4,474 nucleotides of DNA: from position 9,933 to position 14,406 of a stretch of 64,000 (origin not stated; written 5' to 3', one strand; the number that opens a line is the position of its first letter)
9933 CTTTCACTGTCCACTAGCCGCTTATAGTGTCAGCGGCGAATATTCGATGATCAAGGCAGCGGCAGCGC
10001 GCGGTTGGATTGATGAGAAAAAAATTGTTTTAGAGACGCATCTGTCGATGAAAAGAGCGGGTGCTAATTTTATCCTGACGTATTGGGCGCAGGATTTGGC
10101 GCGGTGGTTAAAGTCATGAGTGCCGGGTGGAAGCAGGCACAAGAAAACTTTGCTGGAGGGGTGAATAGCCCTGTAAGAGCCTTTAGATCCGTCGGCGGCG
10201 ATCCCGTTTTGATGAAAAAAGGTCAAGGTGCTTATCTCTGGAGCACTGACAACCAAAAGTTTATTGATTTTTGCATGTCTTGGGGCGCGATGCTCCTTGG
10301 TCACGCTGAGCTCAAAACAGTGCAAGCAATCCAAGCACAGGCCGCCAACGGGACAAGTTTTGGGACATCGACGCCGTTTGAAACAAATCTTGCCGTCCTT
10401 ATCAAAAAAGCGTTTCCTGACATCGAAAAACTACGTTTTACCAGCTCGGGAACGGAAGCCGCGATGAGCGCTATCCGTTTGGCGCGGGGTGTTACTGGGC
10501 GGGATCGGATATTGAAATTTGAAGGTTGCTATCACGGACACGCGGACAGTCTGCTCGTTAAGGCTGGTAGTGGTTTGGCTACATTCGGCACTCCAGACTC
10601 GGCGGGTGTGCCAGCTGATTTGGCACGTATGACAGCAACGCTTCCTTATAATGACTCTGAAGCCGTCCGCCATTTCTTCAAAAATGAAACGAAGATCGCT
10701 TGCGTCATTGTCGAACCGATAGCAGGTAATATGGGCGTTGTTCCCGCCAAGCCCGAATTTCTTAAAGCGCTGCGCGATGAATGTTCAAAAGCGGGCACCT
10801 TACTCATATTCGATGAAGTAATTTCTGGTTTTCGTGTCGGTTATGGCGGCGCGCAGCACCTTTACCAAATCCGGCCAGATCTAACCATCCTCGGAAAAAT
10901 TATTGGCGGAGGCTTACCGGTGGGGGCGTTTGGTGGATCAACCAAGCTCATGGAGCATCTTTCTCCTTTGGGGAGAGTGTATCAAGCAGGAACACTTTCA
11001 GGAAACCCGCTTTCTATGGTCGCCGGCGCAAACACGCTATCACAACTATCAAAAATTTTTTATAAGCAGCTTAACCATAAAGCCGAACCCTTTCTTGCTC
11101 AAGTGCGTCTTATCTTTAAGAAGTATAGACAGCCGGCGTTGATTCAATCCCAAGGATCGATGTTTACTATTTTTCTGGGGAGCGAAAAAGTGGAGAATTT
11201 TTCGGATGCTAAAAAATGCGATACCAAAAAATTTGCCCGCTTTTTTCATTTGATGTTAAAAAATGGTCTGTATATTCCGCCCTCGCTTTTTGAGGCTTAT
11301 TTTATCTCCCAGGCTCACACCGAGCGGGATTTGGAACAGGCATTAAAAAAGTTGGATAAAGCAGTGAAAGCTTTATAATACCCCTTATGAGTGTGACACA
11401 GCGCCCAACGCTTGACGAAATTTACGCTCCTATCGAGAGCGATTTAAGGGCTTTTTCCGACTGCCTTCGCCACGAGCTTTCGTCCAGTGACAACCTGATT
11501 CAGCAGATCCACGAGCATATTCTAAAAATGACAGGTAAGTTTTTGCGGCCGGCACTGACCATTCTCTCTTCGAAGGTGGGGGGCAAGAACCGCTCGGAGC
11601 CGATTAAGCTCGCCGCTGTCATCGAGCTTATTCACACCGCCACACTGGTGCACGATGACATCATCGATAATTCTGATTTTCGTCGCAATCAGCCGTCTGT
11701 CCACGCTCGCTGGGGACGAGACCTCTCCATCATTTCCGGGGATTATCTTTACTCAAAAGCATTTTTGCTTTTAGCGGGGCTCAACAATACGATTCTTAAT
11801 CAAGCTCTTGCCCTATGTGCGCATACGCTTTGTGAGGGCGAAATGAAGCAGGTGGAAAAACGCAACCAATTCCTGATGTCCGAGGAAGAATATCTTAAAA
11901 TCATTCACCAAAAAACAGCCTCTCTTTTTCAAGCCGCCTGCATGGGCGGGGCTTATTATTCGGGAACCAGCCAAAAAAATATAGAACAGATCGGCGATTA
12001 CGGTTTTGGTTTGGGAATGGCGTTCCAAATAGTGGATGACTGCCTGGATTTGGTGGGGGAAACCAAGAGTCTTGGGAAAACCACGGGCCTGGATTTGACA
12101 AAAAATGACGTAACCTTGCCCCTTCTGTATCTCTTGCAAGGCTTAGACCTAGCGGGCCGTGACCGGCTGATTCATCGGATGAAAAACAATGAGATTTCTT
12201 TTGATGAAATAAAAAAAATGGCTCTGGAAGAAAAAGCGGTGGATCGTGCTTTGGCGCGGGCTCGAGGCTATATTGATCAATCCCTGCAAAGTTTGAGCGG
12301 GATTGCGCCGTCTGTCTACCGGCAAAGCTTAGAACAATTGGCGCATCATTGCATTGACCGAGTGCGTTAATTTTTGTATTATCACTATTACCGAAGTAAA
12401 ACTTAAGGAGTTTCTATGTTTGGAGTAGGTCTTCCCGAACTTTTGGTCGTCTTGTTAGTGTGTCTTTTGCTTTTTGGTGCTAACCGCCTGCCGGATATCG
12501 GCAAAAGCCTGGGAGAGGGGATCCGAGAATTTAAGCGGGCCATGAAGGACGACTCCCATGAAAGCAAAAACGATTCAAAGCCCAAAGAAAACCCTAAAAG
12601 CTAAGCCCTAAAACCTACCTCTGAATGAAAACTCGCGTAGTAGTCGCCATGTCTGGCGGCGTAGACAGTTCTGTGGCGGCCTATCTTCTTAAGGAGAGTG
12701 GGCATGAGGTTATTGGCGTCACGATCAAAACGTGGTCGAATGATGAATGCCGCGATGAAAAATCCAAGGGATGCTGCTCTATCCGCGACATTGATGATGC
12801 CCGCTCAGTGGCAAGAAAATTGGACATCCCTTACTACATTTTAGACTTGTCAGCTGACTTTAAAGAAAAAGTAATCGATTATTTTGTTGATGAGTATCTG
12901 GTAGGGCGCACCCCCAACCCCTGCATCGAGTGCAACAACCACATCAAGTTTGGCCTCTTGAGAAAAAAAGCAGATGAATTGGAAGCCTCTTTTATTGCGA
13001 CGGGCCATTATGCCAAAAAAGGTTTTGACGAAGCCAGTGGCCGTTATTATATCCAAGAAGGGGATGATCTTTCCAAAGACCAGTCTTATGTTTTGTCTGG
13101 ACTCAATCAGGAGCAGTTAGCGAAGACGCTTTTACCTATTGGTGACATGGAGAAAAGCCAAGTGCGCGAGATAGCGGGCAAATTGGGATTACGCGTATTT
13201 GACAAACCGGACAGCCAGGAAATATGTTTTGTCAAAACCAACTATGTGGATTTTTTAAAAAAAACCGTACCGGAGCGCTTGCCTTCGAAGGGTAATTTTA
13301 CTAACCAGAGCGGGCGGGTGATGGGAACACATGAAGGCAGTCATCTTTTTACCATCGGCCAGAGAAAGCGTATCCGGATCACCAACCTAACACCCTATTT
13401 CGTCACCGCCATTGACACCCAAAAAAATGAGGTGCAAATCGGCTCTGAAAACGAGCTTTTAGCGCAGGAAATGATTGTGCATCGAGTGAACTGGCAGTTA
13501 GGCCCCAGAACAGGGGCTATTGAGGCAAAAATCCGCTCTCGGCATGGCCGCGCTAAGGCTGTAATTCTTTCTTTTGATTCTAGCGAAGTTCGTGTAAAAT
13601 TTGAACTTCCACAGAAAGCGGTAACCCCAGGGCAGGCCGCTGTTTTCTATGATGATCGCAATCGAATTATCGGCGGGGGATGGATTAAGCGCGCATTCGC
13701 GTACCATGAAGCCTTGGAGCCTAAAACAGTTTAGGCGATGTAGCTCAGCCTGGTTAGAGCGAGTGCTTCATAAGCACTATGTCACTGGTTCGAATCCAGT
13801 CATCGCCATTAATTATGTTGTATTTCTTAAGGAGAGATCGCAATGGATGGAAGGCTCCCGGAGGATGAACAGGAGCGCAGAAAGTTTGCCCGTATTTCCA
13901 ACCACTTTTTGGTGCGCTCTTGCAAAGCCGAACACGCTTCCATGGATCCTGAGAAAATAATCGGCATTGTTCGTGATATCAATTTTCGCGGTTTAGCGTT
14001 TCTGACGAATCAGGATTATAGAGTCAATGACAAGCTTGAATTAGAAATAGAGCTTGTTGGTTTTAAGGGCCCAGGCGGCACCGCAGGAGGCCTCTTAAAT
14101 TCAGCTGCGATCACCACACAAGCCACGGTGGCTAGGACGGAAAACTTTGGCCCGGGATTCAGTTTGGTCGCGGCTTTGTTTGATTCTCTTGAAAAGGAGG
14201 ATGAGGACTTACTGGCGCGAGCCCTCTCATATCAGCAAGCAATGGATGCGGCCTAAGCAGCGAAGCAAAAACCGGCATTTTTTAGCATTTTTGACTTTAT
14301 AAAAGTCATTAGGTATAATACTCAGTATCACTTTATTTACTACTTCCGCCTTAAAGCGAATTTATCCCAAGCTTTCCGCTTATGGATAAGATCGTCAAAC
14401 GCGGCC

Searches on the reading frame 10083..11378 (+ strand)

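Call 70: search_protein_families(library=pfam, proteins=[window:10083-11378:+], max_evalue=0.00001)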
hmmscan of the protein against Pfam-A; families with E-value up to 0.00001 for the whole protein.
window:10083-11378:+ (431 aa): 1 family
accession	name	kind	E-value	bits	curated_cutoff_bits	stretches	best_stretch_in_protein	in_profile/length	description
PF00202.27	Aminotran_3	-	2.5e-65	221.2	30.5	1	41-413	8-392/403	Aminotransferase class-III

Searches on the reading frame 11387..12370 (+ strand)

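Call 71: search_protein_families(library=pfam, proteins=[window:11387-12370:+], max_evalue=0.00001)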
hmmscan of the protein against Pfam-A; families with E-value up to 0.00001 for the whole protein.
window:11387-12370:+ (327 aa): 1 family
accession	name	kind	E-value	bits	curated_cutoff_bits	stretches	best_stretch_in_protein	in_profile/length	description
PF00348.22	polyprenyl_synt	-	4.3e-68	229.7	27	1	36-277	2-246/251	Polyprenyl synthetase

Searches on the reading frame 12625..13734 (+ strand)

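Call 71: search_protein_families(library=pfam, proteins=[window:12625-13734:+], max_evalue=0.00001)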
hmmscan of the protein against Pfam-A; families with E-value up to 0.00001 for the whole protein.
window:12625-13734:+ (369 aa): 4 families
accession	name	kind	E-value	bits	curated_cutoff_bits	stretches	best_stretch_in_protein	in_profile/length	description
PF03054.22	tRNA_Me_trans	-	5.9e-78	261.6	20.6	1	4-204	2-201/202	tRNA methyl transferase HUP domain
PF20258.4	tRNA_Me_trans_C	-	5.6e-16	59.1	20.6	1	281-354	2-77/77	Aminomethyltransferase beta-barrel domain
PF20259.3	tRNA_Me_trans_M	-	9.9e-16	57.5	27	1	209-273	2-65/66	tRNA methyl transferase PRC-barrel domain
PF02540.23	NAD_synthase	-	3e-06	27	21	0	3-40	19-58/242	NAD synthase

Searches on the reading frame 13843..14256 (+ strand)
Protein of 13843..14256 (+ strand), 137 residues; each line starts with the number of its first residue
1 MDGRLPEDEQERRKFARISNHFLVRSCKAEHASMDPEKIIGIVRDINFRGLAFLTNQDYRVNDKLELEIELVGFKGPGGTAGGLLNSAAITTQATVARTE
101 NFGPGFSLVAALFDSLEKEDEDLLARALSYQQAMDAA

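Call 71: search_protein_families(library=pfam, proteins=[window:13843-14256:+], max_evalue=0.00001)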
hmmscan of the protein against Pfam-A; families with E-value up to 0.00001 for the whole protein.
window:13843-14256:+ (137 aa): 1 family
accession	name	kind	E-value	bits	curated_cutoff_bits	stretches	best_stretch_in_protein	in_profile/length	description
PF07238.19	PilZ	-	9.7e-06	26.3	22.5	0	11-128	1-100/102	PilZ domain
